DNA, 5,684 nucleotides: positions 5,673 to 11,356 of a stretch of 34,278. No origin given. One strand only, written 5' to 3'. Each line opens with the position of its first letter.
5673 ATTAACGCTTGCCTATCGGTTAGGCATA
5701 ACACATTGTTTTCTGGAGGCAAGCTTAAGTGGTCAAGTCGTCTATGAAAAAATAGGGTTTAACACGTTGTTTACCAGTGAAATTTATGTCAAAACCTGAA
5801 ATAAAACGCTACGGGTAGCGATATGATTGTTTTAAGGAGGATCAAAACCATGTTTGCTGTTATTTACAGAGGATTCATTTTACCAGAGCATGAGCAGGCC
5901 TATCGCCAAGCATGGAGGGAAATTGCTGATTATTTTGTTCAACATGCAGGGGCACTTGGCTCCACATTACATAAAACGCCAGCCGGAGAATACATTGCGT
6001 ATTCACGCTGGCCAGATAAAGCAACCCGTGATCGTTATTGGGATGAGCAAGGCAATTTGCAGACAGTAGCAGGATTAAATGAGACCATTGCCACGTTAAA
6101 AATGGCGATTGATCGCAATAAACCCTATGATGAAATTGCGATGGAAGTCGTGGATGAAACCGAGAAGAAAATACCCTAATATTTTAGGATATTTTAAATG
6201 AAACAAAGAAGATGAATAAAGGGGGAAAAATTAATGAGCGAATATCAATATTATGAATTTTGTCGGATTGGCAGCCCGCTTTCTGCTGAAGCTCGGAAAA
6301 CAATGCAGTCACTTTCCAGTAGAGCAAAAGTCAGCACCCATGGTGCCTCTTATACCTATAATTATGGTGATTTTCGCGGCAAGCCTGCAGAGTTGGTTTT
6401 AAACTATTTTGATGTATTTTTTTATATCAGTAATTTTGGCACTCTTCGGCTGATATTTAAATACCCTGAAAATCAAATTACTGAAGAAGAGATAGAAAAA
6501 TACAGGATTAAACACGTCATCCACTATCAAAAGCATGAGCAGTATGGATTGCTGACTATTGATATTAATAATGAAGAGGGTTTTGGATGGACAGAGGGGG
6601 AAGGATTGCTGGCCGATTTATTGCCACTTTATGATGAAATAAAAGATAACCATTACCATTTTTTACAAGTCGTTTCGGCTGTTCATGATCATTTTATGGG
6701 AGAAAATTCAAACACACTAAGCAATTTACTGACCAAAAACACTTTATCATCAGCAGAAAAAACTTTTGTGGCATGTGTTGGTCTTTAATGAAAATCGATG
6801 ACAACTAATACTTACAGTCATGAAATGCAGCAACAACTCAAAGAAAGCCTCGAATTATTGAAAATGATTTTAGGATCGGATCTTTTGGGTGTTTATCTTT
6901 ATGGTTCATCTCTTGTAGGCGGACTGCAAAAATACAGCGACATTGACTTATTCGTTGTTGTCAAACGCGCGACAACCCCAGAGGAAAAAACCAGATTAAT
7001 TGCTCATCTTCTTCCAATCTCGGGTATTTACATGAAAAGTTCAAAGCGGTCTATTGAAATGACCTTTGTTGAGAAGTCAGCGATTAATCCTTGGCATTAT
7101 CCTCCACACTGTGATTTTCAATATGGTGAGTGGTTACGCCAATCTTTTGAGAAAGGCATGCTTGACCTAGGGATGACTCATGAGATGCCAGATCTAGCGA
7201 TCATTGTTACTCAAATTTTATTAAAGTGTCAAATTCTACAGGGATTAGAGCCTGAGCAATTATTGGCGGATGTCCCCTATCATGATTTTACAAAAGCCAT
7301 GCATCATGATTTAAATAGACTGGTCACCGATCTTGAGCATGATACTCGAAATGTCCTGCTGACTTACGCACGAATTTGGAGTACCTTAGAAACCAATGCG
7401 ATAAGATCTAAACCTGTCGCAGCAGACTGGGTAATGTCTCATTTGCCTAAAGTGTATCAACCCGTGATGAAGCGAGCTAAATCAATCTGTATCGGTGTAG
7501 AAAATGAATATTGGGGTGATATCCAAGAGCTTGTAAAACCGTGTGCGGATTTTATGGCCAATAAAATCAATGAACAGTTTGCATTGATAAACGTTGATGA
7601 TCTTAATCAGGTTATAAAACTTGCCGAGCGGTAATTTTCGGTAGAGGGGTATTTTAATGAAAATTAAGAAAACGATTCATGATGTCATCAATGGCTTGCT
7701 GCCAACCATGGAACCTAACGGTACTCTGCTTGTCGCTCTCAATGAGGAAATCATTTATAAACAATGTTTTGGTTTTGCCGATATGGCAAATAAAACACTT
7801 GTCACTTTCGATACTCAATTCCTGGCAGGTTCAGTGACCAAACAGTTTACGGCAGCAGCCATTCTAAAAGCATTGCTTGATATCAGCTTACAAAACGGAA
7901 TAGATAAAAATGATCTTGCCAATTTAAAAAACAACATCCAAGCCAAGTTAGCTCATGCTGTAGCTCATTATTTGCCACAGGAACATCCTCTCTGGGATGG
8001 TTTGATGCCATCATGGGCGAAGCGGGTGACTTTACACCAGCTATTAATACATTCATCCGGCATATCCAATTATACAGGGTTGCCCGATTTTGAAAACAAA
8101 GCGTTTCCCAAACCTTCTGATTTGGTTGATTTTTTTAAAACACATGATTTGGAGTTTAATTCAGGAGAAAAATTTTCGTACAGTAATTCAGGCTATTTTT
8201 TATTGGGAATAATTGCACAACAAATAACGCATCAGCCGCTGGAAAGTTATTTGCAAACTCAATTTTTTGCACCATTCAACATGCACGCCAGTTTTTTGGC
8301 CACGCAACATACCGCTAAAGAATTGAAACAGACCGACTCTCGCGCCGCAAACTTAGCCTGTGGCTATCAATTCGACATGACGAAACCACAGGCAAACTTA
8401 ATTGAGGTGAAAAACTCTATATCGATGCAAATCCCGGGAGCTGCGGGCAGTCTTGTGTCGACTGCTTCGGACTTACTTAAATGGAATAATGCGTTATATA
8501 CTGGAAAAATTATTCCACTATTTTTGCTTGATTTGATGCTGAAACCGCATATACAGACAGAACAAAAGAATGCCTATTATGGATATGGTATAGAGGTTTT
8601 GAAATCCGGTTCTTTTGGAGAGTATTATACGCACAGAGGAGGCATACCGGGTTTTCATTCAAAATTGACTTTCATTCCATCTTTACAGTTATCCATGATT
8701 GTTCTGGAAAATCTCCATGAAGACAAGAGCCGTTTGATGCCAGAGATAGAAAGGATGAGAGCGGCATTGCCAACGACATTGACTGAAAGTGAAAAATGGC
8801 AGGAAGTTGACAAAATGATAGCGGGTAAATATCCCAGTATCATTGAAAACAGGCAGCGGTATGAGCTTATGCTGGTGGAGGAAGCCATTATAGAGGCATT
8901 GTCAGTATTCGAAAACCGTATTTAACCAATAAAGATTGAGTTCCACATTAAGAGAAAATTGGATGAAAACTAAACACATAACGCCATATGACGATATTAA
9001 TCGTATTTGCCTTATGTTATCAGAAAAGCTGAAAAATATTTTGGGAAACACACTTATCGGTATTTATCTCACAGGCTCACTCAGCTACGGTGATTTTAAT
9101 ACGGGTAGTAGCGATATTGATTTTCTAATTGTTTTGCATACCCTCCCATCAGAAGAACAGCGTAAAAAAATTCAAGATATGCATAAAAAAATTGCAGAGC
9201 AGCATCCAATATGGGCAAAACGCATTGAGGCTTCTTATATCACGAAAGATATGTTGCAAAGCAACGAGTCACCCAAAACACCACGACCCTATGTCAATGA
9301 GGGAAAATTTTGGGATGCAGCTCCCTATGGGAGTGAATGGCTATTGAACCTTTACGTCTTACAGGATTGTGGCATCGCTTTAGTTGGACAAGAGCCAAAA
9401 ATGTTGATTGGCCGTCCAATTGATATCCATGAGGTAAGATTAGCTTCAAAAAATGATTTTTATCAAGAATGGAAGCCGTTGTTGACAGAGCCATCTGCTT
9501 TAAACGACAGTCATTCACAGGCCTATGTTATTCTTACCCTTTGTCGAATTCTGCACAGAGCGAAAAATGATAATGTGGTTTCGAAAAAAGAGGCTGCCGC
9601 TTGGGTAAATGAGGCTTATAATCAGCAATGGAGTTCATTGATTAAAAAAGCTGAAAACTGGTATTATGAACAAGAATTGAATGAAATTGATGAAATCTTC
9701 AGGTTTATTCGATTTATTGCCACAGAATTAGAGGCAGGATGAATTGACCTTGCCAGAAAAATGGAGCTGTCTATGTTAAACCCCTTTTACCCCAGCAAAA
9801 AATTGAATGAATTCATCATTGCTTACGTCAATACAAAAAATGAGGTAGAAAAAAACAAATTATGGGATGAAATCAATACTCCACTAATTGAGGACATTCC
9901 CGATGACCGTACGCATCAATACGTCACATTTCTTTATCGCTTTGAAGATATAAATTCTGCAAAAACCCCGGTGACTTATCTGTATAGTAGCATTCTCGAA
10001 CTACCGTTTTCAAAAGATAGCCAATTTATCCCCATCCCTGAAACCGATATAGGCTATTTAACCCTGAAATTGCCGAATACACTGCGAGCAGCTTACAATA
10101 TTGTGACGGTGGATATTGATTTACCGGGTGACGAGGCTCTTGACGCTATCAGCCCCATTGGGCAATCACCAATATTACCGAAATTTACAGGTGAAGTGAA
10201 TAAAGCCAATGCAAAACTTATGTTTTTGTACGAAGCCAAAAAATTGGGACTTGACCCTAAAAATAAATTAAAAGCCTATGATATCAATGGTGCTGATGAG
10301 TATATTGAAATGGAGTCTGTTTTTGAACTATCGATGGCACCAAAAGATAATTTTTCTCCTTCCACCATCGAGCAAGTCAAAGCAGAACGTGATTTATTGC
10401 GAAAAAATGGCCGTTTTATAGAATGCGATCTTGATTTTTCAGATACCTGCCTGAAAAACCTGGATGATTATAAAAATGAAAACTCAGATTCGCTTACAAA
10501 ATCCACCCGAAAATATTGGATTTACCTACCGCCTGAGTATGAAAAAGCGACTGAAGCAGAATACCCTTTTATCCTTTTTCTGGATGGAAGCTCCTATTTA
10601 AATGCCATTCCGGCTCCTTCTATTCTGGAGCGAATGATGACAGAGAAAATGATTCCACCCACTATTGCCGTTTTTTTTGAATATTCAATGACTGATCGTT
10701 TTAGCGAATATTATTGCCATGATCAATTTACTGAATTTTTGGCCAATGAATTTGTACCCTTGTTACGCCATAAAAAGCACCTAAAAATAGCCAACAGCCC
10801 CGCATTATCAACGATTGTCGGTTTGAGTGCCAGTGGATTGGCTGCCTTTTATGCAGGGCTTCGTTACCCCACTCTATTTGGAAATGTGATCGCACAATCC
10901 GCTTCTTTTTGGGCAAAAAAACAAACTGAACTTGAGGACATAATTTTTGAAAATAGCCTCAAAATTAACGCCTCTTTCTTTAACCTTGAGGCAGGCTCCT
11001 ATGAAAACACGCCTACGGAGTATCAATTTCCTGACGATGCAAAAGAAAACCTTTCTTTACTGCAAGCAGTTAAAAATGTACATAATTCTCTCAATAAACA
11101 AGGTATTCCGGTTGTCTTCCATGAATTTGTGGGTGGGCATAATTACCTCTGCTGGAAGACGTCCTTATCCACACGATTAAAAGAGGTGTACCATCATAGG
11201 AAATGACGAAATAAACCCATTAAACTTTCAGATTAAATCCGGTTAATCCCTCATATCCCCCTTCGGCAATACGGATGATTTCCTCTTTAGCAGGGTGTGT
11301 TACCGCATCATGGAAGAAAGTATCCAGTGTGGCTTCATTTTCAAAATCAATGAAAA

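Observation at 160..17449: Two six-copy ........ iteron clusters bracket the 17-kb cargo block, one of them abutting a DUF3987 gene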

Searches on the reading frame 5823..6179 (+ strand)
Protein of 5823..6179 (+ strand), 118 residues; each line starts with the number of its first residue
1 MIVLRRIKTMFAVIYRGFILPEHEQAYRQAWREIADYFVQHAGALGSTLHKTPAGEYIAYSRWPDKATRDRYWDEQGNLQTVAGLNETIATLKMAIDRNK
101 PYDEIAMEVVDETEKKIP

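Call 9: search_protein_families(library=pfam, proteins=[window:5823-6179:+])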
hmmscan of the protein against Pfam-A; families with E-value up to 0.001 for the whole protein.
window:5823-6179:+ (118 aa): 1 family
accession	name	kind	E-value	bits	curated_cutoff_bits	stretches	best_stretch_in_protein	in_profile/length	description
PF03992.22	ABM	-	2.1e-05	25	23.1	1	10-67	1-61/78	Antibiotic biosynthesis monooxygenase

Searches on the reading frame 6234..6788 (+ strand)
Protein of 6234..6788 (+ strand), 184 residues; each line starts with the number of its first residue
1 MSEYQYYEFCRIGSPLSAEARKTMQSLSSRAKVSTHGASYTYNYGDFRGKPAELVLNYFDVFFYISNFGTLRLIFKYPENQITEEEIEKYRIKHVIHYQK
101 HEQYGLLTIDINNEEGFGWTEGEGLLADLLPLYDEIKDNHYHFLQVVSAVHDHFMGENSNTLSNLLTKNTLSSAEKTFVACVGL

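Call 9: search_protein_families(library=pfam, proteins=[window:6234-6788:+])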
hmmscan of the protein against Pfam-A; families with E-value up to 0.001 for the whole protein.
window:6234-6788:+ (184 aa): 0 families

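Call 49: search_protein_families(library=pfam, proteins=[window:6234-6788:+], max_evalue=0.01)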
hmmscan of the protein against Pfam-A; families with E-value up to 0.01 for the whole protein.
window:6234-6788:+ (184 aa): 0 families

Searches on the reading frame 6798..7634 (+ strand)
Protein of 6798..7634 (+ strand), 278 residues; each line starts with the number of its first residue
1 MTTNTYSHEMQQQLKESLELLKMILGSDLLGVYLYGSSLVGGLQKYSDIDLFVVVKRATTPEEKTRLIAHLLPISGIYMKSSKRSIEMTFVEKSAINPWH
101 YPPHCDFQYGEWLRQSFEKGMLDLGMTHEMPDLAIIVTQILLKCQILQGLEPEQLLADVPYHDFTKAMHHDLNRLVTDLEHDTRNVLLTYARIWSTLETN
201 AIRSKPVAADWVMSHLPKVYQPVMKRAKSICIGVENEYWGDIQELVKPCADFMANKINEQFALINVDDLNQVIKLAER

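Call 9: search_protein_families(library=pfam, proteins=[window:6798-7634:+])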
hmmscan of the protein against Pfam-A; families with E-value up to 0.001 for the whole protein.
window:6798-7634:+ (278 aa): 3 families
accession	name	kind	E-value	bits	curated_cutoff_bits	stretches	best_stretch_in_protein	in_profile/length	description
PF13427.11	AadA_C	-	7.9e-31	106.8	22.2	1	154-255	1-102/103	Aminoglycoside adenylyltransferase, C-terminal domain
PF18765.7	Polbeta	-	5.9e-06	26.8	26.9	1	29-73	13-57/93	Polymerase beta, Nucleotidyltransferase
PF01909.29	NTP_transf_2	-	1e-05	26.3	21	1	29-64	14-51/93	Nucleotidyltransferase domain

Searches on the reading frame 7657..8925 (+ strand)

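Call 9: search_protein_families(library=pfam, proteins=[window:7657-8925:+])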
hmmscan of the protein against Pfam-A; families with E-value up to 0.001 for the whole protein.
window:7657-8925:+ (422 aa): 1 family
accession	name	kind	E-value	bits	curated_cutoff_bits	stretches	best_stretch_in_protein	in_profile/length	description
PF00144.29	Beta-lactamase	-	2.3e-41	142.5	27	1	20-356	15-313/329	Beta-lactamase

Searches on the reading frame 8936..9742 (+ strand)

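Call 10: search_protein_families(library=pfam, proteins=[window:8936-9742:+])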
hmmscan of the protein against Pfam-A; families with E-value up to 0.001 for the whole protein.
window:8936-9742:+ (268 aa): 2 families
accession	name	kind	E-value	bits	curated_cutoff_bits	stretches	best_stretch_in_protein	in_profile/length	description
PF13427.11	AadA_C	-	9.3e-15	55.1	22.2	1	194-256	29-91/103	Aminoglycoside adenylyltransferase, C-terminal domain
PF01909.29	NTP_transf_2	-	4.5e-07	30.6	21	1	31-92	7-70/93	Nucleotidyltransferase domain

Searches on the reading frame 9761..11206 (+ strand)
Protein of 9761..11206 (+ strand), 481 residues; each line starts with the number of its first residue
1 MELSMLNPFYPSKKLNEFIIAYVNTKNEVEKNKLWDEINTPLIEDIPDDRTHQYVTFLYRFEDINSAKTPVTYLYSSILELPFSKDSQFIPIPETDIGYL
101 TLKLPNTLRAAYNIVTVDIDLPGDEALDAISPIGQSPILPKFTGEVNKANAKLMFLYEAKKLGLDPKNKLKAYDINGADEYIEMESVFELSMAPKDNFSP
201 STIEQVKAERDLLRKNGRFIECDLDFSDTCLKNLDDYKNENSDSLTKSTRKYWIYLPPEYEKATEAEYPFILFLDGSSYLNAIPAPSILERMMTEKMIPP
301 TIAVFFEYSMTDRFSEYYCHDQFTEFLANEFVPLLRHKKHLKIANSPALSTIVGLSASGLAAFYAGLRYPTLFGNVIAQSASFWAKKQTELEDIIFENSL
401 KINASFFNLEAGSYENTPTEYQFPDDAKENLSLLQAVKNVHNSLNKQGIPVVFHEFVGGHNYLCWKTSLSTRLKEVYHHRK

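Call 10: search_protein_families(library=pfam, proteins=[window:9761-11206:+])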
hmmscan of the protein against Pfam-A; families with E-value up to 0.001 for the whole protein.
window:9761-11206:+ (481 aa): 1 family
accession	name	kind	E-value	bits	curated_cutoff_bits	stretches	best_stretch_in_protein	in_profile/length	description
PF00756.26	Esterase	-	4.6e-27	95.8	22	1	247-474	5-249/251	Putative esterase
